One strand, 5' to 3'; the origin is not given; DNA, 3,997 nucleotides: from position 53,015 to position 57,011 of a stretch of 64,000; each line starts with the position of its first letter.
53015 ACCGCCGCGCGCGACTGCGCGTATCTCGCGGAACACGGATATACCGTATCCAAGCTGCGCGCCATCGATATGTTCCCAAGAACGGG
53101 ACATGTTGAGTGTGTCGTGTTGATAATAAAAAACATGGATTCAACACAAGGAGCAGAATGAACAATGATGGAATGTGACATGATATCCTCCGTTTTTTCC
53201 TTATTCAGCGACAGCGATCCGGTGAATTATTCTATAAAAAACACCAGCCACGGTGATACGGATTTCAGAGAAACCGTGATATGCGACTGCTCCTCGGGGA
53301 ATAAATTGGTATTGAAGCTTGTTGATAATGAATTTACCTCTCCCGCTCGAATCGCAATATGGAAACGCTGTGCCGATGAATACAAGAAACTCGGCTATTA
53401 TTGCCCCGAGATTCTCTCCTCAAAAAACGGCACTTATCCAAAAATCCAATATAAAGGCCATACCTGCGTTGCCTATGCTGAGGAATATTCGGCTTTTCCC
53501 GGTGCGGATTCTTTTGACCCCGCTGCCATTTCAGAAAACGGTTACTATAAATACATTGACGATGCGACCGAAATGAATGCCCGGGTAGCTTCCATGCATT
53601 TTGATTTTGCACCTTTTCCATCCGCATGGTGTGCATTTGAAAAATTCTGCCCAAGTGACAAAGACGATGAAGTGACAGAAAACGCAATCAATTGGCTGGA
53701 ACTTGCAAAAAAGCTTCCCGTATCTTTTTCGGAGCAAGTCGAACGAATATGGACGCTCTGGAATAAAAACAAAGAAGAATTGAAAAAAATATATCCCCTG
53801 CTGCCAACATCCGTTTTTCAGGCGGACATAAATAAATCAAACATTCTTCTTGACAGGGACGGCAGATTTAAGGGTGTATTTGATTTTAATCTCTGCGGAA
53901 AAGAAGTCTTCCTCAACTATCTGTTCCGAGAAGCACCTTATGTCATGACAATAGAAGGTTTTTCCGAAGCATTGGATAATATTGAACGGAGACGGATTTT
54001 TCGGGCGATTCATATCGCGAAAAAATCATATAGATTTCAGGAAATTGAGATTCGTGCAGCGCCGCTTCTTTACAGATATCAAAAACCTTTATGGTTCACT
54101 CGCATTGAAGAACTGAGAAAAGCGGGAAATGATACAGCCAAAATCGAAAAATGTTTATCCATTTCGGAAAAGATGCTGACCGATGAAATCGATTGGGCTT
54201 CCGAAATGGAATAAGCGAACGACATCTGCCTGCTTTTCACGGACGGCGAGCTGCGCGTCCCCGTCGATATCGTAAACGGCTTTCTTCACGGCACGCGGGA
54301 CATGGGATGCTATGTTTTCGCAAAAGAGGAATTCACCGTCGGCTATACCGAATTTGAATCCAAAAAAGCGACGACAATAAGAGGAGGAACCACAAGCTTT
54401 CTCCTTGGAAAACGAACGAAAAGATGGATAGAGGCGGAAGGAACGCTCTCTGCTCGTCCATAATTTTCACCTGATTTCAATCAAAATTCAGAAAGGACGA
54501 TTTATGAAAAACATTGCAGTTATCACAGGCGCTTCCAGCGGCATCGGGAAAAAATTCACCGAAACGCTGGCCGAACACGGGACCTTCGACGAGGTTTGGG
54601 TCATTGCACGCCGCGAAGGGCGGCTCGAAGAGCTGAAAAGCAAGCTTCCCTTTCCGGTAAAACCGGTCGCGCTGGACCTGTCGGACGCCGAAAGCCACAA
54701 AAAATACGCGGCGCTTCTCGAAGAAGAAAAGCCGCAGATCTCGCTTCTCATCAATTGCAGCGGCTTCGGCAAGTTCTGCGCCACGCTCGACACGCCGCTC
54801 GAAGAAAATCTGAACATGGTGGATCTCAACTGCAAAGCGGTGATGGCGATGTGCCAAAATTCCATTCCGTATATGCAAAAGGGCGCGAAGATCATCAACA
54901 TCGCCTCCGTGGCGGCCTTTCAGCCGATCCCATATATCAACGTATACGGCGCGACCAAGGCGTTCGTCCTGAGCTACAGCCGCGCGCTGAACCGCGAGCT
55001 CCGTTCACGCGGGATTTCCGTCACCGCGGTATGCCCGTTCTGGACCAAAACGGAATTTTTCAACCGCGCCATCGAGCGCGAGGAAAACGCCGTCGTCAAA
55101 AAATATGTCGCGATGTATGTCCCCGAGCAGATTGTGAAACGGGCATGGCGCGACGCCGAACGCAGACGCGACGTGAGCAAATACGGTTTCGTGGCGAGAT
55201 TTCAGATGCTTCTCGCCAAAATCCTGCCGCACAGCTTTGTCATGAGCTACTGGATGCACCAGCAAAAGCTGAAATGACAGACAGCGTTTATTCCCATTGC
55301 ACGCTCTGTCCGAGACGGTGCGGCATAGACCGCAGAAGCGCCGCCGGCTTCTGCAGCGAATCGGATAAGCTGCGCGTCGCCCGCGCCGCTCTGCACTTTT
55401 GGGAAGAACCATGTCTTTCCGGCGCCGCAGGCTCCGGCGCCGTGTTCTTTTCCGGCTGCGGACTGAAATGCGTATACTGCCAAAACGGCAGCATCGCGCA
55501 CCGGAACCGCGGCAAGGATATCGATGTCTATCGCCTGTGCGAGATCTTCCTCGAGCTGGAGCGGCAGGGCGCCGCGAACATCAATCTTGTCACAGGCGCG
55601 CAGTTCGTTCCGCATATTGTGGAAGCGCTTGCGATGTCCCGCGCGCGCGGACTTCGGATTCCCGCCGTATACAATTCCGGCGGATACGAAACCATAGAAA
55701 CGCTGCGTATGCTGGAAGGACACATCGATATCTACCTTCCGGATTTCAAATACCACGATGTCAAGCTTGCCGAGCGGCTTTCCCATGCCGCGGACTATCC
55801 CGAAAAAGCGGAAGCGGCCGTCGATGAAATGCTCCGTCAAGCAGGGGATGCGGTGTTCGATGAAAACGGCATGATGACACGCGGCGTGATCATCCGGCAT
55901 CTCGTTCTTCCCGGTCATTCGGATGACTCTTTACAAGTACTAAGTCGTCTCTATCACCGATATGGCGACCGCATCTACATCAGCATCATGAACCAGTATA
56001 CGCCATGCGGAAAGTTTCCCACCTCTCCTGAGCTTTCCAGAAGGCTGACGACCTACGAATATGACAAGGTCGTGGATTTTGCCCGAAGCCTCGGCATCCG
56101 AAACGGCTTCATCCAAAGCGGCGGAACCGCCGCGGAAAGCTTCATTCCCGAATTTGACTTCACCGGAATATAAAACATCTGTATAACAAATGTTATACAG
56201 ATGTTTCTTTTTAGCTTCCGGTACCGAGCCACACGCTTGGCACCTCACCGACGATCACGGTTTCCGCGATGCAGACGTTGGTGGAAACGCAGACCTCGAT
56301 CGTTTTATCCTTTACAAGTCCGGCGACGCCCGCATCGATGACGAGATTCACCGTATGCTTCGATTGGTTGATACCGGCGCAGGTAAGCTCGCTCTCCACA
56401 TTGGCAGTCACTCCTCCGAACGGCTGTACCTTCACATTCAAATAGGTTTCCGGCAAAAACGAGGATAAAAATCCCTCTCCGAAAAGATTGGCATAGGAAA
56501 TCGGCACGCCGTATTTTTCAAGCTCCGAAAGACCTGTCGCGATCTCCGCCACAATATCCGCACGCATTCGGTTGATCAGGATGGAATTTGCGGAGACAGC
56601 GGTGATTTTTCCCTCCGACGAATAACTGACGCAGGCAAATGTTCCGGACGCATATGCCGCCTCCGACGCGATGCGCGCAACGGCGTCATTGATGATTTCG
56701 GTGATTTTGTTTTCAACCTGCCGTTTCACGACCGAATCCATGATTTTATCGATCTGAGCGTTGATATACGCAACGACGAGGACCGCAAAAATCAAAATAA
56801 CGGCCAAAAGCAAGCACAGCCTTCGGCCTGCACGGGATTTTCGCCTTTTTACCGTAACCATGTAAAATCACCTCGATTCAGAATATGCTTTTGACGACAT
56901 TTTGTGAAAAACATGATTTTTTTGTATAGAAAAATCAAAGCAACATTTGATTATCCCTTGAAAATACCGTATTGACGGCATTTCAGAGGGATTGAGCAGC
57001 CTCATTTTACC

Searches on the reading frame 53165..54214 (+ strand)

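Call 43: search_protein_families(library=pfam, proteins=[window:53165-54214:+], max_evalue=0.001)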
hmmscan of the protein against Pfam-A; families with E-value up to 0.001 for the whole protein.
window:53165-54214:+ (349 aa): 1 family
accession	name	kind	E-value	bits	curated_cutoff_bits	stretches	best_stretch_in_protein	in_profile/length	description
PF01636.29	APH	-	4.9e-08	33.4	23.2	1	46-245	21-198/239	Phosphotransferase enzyme family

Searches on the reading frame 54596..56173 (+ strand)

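Call 43: search_protein_families(library=pfam, proteins=[window:54596-56173:+], max_evalue=0.001)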
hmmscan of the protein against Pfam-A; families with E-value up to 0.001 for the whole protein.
window:54596-56173:+ (525 aa): 2 families
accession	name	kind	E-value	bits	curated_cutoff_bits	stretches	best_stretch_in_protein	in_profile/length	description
PF04055.27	Radical_SAM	-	3.7e-08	34.2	29.5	1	284-447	3-160/166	Radical SAM superfamily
PF13353.11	Fer4_12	-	0.00022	22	22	1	282-338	9-65/137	4Fe-4S single cluster domain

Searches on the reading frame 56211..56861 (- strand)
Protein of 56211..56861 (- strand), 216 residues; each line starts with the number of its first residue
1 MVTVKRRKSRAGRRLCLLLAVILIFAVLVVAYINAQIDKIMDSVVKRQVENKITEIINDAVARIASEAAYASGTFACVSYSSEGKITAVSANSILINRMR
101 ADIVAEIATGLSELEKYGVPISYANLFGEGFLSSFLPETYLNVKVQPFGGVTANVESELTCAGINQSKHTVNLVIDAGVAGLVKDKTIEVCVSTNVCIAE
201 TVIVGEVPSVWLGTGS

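Call 43: search_protein_families(library=pfam, proteins=[window:56211-56861:-], max_evalue=0.001)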
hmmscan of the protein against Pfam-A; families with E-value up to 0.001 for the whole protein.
window:56211-56861:- (216 aa): 1 family
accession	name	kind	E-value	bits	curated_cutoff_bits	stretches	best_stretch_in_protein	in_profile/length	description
PF09560.15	Spore_YunB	-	4.8e-18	65.5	25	1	121-209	4-90/91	Sporulation protein YunB (Spo_YunB)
